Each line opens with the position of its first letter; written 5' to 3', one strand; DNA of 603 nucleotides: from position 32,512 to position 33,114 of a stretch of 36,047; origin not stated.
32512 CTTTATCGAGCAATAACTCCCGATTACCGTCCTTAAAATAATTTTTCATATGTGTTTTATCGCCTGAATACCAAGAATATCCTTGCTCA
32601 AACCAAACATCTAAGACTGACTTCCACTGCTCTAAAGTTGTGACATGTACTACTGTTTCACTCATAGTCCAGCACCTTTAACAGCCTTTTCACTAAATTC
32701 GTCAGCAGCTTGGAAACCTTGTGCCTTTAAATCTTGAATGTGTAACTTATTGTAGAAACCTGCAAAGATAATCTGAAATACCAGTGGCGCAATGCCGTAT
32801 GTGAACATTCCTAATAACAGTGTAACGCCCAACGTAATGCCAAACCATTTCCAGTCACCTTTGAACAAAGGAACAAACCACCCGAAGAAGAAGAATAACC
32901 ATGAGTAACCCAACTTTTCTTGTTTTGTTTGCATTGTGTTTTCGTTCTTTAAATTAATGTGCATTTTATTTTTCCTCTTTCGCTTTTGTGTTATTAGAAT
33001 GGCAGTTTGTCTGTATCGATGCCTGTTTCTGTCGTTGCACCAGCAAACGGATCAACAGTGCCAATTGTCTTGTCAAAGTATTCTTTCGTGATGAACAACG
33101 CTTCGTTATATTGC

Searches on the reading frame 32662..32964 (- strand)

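Call 63: search_protein_families(library=pfam, proteins=[window:32662-32964:-], max_evalue=0.05)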
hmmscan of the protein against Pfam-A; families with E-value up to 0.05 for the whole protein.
window:32662-32964:- (100 aa): 1 family
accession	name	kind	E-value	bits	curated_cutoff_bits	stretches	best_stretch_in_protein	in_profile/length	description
PF00517.22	GP41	-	0.033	14.6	29.6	1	7-75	120-184/197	Retroviral envelope protein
